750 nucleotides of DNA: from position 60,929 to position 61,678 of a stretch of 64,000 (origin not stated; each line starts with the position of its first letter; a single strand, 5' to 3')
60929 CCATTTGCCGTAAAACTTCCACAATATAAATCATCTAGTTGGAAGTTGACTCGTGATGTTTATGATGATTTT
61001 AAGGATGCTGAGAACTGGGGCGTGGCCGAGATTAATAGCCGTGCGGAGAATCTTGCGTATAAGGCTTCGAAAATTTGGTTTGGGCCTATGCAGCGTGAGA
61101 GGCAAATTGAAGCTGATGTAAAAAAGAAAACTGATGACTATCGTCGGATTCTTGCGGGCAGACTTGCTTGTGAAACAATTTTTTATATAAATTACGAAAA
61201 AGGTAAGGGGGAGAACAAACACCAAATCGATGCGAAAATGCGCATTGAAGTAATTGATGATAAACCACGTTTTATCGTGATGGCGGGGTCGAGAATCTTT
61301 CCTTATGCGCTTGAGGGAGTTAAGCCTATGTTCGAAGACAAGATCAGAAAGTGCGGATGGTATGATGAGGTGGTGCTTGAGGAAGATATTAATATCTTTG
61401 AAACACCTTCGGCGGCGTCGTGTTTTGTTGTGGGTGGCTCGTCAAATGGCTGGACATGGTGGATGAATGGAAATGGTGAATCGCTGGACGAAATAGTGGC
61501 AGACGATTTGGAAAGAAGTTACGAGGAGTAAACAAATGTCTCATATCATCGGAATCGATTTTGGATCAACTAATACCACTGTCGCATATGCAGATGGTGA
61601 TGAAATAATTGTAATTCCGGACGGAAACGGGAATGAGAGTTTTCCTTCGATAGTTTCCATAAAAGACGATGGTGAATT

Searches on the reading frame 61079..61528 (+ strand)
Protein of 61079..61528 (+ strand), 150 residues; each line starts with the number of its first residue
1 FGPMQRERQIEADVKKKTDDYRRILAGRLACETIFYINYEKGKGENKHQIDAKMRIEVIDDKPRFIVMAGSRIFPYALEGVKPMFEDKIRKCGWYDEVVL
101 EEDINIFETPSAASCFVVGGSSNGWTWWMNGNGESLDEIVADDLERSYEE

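Call 79: find_homologous_proteins(query=window:61079-61528:+, max_evalue=0.001)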
Query window:61079-61528:+ (150 aa): 1 proteins with E <= 0.001 among 24 candidates.
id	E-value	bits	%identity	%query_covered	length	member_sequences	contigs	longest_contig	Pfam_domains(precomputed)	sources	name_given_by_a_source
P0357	1.4e-83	296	86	100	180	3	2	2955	PF14267.12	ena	-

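Call 81: search_solved_structures(query=window:61079-61528:+, max_evalue=10)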
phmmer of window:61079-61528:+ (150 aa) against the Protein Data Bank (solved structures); distinct sequences matched with E-value up to 10: 2.
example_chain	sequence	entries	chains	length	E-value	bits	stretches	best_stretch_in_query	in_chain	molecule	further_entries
1ry6_A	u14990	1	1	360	0.26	14.2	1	49-132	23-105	INTERNAL KINESIN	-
7ylr_A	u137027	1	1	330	0.97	12.4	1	51-105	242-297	Ferredoxin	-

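Call 88: predict_structure(protein=window:61079-61528:+)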
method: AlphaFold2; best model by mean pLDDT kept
length: 150 residues; sequences in the alignment: 1
mean_pLDDT: 44.4   pTM: 0.30
mean pLDDT of the five models: 44.4, 42.8, 41.7, 41.1, 38.3
residues with pLDDT >= 90: 0; 70-90: 9; 50-70: 30; < 50: 111
segments of 3 or more residues with pLDDT < 50: 24-43, 45-134
pLDDT, mean of each block of 10 residues (from residue 1): 64 67 42 39 41 45 42 34 44 38 28 33 37 52 59
secondary structure, 60 per line:
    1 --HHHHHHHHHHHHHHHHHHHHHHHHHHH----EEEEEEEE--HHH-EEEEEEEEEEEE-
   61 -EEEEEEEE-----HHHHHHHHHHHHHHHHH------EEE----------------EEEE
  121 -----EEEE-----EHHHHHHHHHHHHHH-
elements in order: H3-29 E34-41 E48-59 E62-69 H75-91 E98-100 E117-120 E126-129 H136-149
